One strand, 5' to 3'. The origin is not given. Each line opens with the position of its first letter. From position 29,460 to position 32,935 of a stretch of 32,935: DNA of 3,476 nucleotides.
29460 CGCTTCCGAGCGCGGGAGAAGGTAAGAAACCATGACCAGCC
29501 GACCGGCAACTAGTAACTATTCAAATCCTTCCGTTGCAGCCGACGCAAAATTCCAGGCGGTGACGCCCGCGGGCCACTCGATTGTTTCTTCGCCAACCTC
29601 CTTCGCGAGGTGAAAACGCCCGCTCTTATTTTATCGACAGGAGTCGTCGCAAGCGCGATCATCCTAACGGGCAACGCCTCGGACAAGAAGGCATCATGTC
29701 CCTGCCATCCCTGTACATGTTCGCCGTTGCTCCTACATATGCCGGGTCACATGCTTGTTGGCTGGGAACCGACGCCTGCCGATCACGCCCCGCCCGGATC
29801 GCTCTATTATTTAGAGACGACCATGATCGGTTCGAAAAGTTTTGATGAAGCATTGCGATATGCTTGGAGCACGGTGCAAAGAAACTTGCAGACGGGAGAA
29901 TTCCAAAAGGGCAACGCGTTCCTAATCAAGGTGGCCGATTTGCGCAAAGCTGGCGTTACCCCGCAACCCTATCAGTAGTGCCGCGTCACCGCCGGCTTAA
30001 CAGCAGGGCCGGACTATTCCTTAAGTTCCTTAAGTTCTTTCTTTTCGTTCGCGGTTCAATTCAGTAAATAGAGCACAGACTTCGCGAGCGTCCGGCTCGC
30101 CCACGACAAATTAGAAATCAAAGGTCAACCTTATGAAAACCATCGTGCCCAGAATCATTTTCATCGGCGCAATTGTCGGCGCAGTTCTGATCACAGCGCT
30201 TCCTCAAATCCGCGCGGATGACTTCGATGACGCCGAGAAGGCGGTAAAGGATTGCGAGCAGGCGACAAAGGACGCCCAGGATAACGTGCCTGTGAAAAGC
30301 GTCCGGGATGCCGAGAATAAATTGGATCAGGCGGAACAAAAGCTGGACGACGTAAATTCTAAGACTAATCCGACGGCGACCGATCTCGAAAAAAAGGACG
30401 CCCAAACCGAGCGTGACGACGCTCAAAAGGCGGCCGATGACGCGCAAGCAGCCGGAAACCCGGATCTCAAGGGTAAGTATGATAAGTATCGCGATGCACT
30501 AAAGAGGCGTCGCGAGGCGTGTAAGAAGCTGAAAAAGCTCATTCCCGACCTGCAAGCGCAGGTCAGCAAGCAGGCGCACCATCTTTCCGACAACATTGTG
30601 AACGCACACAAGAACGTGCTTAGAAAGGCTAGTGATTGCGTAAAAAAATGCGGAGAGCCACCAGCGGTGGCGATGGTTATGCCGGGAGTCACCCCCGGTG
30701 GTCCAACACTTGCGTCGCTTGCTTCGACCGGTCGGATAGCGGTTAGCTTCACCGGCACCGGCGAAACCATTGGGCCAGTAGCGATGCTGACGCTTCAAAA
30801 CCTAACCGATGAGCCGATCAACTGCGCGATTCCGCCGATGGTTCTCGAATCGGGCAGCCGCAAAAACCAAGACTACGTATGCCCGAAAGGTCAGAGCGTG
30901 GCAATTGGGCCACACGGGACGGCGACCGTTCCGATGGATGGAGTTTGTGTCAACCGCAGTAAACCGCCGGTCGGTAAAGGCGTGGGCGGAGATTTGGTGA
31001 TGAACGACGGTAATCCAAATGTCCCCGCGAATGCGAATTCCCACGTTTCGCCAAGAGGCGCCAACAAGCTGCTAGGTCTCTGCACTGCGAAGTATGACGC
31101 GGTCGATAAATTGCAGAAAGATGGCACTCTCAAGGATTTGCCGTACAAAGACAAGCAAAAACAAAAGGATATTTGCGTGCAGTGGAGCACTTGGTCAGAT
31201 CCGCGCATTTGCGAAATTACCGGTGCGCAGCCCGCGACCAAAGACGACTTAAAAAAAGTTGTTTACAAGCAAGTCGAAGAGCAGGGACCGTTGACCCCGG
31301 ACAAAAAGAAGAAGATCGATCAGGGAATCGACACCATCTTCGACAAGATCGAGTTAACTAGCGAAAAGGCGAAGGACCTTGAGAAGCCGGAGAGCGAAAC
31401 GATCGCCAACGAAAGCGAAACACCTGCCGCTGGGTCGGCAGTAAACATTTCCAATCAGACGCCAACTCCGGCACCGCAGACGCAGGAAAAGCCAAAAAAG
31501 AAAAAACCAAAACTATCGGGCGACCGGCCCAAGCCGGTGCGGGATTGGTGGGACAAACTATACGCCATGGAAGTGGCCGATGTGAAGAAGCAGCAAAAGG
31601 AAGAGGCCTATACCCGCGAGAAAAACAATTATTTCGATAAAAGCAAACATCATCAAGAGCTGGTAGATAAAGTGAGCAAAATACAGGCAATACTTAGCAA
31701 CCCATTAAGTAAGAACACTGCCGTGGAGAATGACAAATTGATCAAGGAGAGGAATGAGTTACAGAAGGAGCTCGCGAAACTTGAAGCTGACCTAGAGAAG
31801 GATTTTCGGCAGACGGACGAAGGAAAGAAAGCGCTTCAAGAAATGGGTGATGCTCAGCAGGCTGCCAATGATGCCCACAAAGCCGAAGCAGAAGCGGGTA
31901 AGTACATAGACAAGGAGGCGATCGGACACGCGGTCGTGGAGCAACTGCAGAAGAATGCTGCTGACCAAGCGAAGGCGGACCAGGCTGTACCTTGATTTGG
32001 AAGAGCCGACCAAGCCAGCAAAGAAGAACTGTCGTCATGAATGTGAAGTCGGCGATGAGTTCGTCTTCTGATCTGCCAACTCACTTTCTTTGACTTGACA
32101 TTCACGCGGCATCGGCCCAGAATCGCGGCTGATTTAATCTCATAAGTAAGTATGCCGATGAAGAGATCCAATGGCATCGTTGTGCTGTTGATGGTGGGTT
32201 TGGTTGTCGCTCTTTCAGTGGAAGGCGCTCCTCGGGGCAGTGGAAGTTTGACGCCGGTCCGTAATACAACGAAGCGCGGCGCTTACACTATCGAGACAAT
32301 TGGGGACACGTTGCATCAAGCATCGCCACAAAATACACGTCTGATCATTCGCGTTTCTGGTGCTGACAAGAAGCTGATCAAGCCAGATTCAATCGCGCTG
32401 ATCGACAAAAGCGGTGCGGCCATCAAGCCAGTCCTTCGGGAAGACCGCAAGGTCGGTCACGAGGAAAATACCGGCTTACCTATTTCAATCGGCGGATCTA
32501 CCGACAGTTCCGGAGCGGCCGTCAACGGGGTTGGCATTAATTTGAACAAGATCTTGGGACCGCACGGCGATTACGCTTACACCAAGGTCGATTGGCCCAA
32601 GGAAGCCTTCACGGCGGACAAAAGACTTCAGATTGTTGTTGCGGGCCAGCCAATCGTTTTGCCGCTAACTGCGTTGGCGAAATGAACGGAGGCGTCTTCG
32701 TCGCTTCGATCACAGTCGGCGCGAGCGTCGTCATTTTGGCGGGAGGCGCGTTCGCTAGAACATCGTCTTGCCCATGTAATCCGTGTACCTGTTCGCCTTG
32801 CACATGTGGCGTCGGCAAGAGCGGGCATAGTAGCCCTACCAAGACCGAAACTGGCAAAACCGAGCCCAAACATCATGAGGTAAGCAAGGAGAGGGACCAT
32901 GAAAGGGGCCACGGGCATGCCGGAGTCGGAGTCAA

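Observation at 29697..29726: Invariant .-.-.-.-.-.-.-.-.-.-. motif at the same residue positions in two otherwise divergent small anchored proteins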

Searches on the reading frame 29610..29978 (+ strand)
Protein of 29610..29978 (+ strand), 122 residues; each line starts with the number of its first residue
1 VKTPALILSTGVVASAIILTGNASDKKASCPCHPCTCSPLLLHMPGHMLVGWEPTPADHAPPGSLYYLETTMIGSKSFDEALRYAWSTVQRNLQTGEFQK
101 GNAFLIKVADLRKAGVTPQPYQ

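Call 7: search_protein_families(library=pfam, proteins=[window:29610-29978:+], max_evalue=0.1)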
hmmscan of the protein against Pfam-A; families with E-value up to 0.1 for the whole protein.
window:29610-29978:+ (122 aa): 0 families

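Call 8: search_protein_families(library=ncbifam, proteins=[window:29610-29978:+], max_evalue=0.1)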
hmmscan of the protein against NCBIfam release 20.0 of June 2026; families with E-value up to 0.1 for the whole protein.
window:29610-29978:+ (122 aa): 0 families

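Call 9: find_homologous_proteins(query=window:29610-29975:+, max_evalue=10)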
Query window:29610-29975:+ (122 aa): 1 proteins with E <= 10 among 7 candidates.
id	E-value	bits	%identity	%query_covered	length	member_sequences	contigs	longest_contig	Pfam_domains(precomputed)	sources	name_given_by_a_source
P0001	9.6e-47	176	100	65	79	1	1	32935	-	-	-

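Call 78: search_protein_families(library=padloc, proteins=[window:29610-29978:+], max_evalue=0.01)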
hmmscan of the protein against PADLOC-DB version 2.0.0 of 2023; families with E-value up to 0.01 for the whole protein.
window:29610-29978:+ (122 aa): 0 families

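Call 79: search_protein_families(library=phrogs, proteins=[window:29610-29978:+], max_evalue=0.01)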
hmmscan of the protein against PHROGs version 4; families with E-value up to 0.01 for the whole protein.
window:29610-29978:+ (122 aa): 0 families

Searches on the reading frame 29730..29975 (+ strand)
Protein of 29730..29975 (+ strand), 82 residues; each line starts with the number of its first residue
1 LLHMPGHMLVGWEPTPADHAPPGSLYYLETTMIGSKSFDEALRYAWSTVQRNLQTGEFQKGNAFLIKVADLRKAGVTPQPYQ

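Call 70: search_protein_families(library=pfam, proteins=[window:29730-29975:+], max_evalue=1)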
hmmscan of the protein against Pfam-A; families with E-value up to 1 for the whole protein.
window:29730-29975:+ (82 aa): 1 family
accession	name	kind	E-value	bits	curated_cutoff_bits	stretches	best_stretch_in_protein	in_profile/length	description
PF17612.7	DUF5507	-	0.33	11.1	27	1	32-69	39-76/160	Family of unknown function (DUF5507)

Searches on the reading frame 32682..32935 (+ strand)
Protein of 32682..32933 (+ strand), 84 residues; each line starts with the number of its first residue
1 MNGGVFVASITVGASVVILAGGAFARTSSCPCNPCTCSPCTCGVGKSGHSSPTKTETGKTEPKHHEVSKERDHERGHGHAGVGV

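Call 7: search_protein_families(library=pfam, proteins=[window:32682-32935:+], max_evalue=0.1)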
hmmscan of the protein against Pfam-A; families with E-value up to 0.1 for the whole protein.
window:32682-32935:+ (84 aa): 0 families

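Call 8: search_protein_families(library=ncbifam, proteins=[window:32682-32935:+], max_evalue=0.1)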
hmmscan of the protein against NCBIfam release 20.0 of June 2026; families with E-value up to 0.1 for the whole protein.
window:32682-32935:+ (84 aa): 0 families

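Call 25: find_homologous_proteins(query=A3, max_evalue=0.01)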
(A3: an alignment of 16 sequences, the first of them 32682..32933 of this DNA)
Query A3 (16 sequences) (84 aa, profile of the alignment): 157 proteins with E <= 0.01 among 8000 candidates; the best 120 are listed.
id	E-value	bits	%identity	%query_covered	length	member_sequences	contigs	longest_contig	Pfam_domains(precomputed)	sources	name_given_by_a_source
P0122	3.2e-50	187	42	95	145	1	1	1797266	-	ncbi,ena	-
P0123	5.8e-49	183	45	50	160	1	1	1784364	-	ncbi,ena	-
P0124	1.4e-48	182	55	76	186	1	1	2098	-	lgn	-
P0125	5.9e-46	174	48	73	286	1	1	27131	-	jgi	jgi:hypothetical protein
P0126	6.8e-46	173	45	35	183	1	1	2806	-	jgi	jgi:hypothetical protein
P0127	4.0e-44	168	51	56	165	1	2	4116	-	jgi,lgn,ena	-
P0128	2.4e-43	165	47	42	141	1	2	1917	-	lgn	-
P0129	6.2e-43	164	27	93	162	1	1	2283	-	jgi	-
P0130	4.2e-42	161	33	73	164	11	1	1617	-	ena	-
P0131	6.1e-42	161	44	93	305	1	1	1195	-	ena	-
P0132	9.2e-42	160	35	88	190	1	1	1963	-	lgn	-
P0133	1.4e-41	159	40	75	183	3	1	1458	-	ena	-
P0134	1.9e-41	159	43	50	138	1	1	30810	-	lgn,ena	-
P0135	1.9e-40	156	44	70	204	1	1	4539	-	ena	-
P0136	2.4e-40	155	33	92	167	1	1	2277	-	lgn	-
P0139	9.6e-40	154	65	39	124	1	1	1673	-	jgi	jgi:hypothetical protein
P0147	2.5e-38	149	63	48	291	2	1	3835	-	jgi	jgi:hypothetical protein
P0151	7.4e-38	147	45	71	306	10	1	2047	-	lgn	-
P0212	2.3e-26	110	49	49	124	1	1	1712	-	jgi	jgi:hypothetical protein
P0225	5.1e-25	106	34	55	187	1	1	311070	-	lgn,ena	-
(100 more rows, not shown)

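Call 32: search_solved_structures(query=A3, max_evalue=1)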
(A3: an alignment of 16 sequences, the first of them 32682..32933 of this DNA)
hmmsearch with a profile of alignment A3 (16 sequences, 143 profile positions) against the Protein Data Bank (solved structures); distinct sequences matched with E-value up to 1: 5.
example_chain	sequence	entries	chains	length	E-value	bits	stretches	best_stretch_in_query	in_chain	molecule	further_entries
7e1e_A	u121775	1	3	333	0.23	14.4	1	6-67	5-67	Serum lectin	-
7olc_Se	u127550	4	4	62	0.36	13.8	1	102-141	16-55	40S ribosomal protein S30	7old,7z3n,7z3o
8oo0_Se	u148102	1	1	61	0.47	13.4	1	102-141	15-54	40S ribosomal protein S30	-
6e5d_A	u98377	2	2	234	0.69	12.9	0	6-51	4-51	Lipid binding protein LpqN | Probable conserved lipoprotein LpqN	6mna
6e5f_A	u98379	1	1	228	0.73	12.8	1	6-51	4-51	Lipid binding protein LpqN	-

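Call 38: search_protein_families(library=pfam, proteins=[P0122, P0123, P0128, P0134, P0139, P0147, P0151, P0212], max_evalue=10)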
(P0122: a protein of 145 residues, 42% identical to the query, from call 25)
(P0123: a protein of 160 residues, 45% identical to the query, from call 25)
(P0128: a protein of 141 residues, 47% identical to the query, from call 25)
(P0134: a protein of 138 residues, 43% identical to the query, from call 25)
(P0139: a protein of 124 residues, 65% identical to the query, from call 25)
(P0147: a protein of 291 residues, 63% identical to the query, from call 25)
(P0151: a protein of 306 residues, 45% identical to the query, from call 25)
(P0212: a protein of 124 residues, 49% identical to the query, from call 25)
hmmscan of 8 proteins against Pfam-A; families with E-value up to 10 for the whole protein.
P0122 (145 aa): 0 families

P0123 (160 aa): 0 families

P0128 (141 aa): 0 families

P0134 (138 aa): 0 families

P0139 (124 aa): 0 families

P0147 (291 aa): 0 families

P0151 (306 aa): 2 families
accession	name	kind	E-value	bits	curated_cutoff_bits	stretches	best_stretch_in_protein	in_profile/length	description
PF24760.1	TPR_IF140_C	-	0.12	13.2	27.4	1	168-228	16-76/124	IF140 C-terminal TPR domain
PF23742.1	VBS_C3G9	-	0.19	12.2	27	1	164-219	5-58/120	C3G9 VBS-like domain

P0212 (124 aa): 0 families

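Call 47: find_encoding_contigs(protein=P0122, flank=10000, max_places=2)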
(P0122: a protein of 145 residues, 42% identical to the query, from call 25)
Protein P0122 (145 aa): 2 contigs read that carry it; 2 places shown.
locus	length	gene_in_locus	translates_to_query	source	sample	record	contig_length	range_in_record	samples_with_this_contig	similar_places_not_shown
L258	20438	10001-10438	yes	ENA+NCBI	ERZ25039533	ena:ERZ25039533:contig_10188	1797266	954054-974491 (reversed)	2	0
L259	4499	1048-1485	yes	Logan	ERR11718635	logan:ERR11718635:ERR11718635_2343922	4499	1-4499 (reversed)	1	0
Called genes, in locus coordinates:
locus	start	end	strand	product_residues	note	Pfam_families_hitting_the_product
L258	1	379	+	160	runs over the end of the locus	PF04542:Sigma70_r2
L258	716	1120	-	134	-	-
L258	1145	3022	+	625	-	PF00912:Transgly, PF00905:Transpeptidase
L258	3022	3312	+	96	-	-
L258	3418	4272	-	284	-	PF01128:IspD (weak), PF12804:NTP_transf_3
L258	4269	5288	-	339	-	PF02625:XdhC_CoxI, PF13478:XdhC_C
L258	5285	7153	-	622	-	PF02738:MoCoBD_1, PF20256:MoCoBD_2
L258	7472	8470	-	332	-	PF00941:FAD_binding_5, PF03450:CO_deh_flav_C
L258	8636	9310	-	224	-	PF00111:Fer2, PF13085:Fer2_3 (weak), PF01799:Fer2_2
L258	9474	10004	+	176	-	-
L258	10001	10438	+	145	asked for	-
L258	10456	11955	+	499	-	PF00263:Secretin (faint)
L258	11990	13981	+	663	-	-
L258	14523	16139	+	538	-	PF01336:tRNA_anti-codon, PF00152:tRNA-synt_2, PF01409:tRNA-synt_2d (faint)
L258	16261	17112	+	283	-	PF20367:DUF6662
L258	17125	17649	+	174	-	PF04205:FMN_bind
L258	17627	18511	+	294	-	PF02424:ApbE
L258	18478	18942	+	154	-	-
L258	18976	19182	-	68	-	PF07311:Dodecin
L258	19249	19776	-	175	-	PF00156:Pribosyltran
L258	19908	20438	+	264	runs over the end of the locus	PF01578:Cytochrom_C_asm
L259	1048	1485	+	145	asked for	-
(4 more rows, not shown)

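Call 48: find_encoding_contigs(protein=P0225, flank=10000, max_places=2)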
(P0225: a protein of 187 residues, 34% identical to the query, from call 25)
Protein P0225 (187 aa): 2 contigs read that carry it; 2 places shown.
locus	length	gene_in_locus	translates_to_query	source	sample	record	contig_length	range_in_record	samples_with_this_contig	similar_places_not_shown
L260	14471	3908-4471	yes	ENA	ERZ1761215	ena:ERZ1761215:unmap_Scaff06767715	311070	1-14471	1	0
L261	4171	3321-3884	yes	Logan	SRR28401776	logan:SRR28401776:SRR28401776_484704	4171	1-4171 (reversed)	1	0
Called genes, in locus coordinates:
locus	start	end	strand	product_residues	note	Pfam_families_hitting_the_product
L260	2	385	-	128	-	?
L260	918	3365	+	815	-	-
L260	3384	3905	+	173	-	-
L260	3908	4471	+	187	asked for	-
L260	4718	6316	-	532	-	PF01401:Peptidase_M2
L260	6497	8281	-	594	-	PF00515:TPR_1 (weak), PF07719:TPR_2 (weak), PF13432:TPR_16, PF13414:TPR_11 (weak), PF14559:TPR_19 (weak), PF23914:TPR_CcmH_CycH (weak), PF13432:TPR_16 (weak), PF13414:TPR_11, +10 more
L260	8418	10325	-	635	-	PF13431:TPR_17 (faint), PF14561:TPR_20 (faint), PF23914:TPR_CcmH_CycH (faint), PF00515:TPR_1 (faint), PF13432:TPR_16 (weak), PF14559:TPR_19 (weak), PF13432:TPR_16 (weak), PF13414:TPR_11 (weak), +7 more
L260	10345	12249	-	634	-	PF13428:TPR_14 (faint), PF13371:TPR_9 (faint), PF13431:TPR_17 (faint), PF14559:TPR_19 (faint), PF00515:TPR_1 (weak), PF13414:TPR_11 (weak), PF13424:TPR_12 (weak), PF13432:TPR_16 (weak), +5 more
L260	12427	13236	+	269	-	-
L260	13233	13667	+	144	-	-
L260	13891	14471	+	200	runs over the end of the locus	PF09348:DUF1990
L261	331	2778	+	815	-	-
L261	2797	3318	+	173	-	-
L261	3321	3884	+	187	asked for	-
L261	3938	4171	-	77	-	?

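Call 70: search_protein_families(library=pfam, proteins=[L258:10456-11952:+], max_evalue=1)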
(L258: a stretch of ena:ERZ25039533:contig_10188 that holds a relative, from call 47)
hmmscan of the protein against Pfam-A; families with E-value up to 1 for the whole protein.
L258:10456-11952:+ (499 aa): 1 family
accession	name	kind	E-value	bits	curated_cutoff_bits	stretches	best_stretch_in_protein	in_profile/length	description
PF00263.26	Secretin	-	4.1e-07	30.2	27.5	1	198-237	125-166/169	Bacterial type II and III secretion system protein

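Call 78: search_protein_families(library=padloc, proteins=[window:32682-32933:+], max_evalue=0.01)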
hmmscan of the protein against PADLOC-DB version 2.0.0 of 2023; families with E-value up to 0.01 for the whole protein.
window:32682-32933:+ (84 aa): 0 families

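Call 79: search_protein_families(library=phrogs, proteins=[window:32682-32933:+], max_evalue=0.01)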
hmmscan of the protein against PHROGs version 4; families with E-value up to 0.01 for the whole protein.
window:32682-32933:+ (84 aa): 0 families

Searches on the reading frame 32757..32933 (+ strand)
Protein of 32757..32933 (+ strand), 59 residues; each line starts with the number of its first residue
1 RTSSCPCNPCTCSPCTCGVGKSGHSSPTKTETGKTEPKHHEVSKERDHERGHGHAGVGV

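Call 37: search_solved_structures(query=window:32757-32933:+, max_evalue=10, show_alignments=5)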
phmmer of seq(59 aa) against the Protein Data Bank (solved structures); distinct sequences matched with E-value up to 10: 0.
